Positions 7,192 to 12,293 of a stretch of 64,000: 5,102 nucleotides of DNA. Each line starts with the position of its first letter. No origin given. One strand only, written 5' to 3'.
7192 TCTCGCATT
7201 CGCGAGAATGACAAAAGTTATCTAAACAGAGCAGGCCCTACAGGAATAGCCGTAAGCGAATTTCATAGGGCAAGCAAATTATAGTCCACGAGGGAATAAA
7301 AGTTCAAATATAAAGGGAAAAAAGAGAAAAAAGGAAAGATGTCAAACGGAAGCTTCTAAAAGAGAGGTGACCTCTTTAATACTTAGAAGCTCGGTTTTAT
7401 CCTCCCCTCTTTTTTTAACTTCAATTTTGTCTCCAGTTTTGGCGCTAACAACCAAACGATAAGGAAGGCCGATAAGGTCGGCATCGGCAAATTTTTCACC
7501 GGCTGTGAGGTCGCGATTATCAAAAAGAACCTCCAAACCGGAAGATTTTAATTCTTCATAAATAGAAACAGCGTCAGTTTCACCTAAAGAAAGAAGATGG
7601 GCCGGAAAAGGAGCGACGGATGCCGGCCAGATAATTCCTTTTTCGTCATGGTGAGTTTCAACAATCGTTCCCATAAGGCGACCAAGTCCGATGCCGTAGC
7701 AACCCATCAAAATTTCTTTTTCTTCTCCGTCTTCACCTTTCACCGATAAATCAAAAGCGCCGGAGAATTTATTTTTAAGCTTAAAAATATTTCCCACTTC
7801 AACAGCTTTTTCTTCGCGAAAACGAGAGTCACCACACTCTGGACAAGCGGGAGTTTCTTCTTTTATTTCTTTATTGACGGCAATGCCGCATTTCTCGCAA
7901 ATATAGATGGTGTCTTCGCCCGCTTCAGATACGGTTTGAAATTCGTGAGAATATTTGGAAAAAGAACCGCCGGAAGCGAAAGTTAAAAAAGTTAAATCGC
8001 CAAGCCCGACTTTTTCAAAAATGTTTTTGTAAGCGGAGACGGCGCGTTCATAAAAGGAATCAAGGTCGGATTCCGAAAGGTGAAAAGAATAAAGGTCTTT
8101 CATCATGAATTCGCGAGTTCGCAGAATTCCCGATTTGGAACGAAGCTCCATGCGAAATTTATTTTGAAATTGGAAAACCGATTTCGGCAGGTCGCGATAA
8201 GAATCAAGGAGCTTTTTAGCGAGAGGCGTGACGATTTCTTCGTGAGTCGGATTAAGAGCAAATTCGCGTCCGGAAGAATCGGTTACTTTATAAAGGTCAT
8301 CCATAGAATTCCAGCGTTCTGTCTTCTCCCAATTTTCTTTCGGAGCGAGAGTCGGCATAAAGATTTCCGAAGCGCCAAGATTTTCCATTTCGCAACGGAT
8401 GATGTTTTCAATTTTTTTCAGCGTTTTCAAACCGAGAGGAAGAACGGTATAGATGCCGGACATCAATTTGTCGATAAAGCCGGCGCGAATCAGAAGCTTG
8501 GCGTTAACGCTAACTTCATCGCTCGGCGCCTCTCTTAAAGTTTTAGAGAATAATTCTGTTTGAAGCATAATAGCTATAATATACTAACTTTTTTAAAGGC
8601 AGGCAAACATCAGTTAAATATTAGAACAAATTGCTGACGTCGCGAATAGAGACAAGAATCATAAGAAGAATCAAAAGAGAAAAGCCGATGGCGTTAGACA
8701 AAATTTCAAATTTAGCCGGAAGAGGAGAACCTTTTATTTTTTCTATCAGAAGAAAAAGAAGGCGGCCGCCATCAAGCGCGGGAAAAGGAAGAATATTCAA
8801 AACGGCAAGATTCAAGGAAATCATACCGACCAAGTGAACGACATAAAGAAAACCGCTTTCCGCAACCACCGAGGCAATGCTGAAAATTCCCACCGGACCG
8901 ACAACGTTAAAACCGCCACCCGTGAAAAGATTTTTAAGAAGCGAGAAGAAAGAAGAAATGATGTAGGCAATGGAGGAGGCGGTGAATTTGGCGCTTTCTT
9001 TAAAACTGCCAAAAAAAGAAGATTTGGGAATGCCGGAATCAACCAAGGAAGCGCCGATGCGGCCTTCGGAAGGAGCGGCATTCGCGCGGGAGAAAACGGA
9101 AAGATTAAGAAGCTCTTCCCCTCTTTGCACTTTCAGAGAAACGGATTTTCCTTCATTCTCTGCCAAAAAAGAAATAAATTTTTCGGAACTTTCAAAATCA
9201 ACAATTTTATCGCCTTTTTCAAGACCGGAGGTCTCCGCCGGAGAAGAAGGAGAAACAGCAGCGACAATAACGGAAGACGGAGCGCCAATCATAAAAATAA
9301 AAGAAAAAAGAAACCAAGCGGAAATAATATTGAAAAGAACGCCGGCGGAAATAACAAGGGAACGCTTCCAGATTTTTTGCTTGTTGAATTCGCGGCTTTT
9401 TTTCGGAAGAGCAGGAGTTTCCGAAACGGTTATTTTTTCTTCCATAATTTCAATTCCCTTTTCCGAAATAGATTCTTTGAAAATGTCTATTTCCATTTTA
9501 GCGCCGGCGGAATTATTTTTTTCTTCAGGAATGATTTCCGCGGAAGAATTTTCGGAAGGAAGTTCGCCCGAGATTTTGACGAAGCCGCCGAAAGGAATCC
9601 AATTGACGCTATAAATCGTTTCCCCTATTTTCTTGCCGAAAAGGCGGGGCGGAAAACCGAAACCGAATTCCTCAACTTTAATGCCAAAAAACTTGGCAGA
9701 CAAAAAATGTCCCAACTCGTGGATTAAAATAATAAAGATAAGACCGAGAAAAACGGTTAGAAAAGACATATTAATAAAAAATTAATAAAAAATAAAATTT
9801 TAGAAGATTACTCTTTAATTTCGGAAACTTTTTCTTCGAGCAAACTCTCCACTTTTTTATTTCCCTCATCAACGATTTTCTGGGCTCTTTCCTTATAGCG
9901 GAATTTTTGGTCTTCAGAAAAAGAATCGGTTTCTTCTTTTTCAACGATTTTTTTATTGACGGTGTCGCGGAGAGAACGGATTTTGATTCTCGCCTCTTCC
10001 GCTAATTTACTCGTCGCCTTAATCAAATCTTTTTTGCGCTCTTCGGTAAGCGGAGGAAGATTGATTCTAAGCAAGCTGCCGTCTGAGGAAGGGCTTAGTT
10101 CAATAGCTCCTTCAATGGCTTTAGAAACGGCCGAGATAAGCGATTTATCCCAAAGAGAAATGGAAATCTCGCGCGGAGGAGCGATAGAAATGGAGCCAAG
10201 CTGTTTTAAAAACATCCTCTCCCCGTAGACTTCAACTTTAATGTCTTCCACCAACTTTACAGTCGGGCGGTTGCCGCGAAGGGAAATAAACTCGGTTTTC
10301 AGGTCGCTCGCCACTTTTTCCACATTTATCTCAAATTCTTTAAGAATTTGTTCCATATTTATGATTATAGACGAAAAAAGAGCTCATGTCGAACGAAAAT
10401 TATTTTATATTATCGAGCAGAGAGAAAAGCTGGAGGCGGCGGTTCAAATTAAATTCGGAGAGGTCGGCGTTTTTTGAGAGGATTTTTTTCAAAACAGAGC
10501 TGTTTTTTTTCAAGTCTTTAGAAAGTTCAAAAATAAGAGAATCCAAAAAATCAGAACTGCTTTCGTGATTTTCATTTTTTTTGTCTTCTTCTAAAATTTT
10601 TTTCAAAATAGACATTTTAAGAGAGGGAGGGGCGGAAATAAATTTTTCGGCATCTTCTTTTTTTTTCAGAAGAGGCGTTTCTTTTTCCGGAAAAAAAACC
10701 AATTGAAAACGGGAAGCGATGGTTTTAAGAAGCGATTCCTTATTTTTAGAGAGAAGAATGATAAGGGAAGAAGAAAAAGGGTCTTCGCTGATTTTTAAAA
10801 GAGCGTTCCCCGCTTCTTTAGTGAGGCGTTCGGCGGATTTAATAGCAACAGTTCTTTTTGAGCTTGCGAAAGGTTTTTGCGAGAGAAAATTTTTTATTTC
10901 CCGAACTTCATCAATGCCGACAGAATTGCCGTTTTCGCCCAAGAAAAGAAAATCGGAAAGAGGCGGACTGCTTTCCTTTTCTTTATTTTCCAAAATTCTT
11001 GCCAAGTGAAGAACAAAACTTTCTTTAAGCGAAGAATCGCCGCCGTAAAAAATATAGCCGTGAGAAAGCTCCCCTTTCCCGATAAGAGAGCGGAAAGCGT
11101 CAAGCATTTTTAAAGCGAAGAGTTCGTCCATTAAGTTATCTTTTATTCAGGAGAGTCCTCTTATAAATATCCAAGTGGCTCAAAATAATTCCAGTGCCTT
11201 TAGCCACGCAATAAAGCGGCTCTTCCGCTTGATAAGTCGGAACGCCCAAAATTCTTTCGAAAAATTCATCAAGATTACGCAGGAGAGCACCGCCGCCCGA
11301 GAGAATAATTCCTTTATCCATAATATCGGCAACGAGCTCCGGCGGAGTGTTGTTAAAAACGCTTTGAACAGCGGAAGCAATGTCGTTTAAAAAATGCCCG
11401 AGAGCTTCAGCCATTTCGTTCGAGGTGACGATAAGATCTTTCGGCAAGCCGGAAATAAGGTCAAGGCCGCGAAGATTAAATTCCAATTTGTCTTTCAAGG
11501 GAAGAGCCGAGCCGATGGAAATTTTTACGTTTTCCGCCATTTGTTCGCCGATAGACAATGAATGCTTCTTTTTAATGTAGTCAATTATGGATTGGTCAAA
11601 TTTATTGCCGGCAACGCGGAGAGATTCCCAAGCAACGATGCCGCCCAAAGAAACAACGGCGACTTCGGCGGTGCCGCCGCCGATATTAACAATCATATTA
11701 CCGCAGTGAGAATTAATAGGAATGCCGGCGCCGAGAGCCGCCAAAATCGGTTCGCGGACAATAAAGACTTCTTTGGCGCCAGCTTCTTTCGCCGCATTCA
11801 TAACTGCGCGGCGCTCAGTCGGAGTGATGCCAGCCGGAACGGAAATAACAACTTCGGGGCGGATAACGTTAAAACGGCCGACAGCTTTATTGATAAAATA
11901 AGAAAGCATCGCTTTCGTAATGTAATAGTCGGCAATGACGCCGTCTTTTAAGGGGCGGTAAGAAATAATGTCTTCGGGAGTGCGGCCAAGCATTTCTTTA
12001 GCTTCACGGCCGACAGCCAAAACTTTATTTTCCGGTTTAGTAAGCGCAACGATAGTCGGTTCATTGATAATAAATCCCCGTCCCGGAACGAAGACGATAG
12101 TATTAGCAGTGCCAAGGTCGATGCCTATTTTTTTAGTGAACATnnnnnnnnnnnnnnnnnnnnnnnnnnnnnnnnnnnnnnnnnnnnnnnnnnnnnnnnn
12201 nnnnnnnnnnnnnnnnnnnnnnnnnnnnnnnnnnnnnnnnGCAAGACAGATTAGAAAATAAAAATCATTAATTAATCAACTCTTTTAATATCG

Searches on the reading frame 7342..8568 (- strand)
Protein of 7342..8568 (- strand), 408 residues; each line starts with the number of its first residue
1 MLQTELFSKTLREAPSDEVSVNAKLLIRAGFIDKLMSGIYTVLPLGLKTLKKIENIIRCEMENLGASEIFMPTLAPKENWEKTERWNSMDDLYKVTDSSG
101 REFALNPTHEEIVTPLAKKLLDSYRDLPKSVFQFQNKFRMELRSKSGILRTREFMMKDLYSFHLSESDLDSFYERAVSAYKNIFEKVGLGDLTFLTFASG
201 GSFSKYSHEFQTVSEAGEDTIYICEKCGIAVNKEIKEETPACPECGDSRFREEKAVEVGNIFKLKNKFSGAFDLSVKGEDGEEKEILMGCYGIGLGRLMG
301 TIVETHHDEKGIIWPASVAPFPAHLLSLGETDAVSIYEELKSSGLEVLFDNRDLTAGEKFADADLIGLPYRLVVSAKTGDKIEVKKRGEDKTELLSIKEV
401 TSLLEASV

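Call 36: search_protein_families(library=pfam, proteins=[window:7342-8568:-], max_evalue=0.001)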
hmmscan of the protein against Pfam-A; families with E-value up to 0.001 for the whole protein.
window:7342-8568:- (408 aa): 2 families
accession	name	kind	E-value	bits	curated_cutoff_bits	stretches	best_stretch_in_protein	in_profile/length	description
PF00587.30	tRNA-synt_2b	-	1.4e-31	110.4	29.3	1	93-306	1-179/179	tRNA synthetase class II core domain (G, H, P, S and T)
PF03129.25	HGTP_anticodon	-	3.5e-13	50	21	1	332-405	17-92/94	Anticodon binding domain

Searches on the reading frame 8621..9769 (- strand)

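Call 36: search_protein_families(library=pfam, proteins=[window:8621-9769:-], max_evalue=0.001)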
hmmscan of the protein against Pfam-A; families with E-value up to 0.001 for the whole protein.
window:8621-9769:- (382 aa): 3 families
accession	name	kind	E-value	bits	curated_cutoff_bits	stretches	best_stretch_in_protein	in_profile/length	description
PF02163.28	Peptidase_M50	-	3.4e-53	180.7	27.2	1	7-369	3-221/221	Peptidase family M50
PF13180.12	PDZ_2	-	1.3e-06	29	27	1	165-225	12-78/80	PDZ domain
PF17820.7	PDZ_6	-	5.1e-06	26.6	27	1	168-216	1-54/54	PDZ domain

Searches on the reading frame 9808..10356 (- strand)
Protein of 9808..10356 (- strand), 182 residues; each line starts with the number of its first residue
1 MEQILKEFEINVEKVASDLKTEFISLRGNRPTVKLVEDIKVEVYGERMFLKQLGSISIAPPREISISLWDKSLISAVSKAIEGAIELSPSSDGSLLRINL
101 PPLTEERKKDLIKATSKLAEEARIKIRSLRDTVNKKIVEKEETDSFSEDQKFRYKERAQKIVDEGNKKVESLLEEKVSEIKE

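Call 36: search_protein_families(library=pfam, proteins=[window:9808-10356:-], max_evalue=0.001)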
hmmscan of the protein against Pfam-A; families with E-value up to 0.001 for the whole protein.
window:9808-10356:- (182 aa): 1 family
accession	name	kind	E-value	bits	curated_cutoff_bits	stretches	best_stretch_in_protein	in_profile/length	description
PF01765.24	RRF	-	4.5e-43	147.3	29.7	1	19-180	1-163/164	Ribosome recycling factor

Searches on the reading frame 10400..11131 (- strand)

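Call 36: search_protein_families(library=pfam, proteins=[window:10400-11131:-], max_evalue=0.001)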
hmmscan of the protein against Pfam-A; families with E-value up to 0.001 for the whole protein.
window:10400-11131:- (243 aa): 1 family
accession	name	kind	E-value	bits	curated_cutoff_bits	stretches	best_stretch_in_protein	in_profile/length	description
PF13177.12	DNA_pol3_delta2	-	4.2e-29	102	27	1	9-149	5-159/161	DNA polymerase III, delta subunit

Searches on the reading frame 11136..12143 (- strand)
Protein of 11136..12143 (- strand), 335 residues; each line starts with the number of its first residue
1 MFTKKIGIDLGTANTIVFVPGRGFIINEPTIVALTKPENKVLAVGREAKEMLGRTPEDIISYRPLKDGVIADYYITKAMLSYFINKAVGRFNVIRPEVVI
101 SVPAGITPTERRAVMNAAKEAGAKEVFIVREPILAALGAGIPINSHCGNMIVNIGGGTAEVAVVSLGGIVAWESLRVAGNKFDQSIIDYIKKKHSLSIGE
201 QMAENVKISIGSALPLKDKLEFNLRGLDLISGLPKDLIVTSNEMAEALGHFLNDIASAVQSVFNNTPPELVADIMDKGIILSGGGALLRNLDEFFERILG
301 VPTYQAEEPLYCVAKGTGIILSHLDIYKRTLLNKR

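Call 36: search_protein_families(library=pfam, proteins=[window:11136-12143:-], max_evalue=0.001)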
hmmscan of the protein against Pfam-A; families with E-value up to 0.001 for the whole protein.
window:11136-12143:- (335 aa): 4 families
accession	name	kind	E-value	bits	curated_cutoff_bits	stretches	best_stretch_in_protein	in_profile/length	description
PF06723.19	MreB_Mbl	-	1.4e-129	432.1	27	1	4-326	2-324/327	MreB/Mbl protein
PF00012.26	HSP70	-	5.4e-12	45.2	20.6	1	97-205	135-249/599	Hsp70 protein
PF14450.12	FtsA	-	8.2e-11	42.8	31.8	1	151-314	2-125/127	Cell division protein FtsA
PF00022.25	Actin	-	1.8e-06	27.2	27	1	29-194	31-191/410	Actin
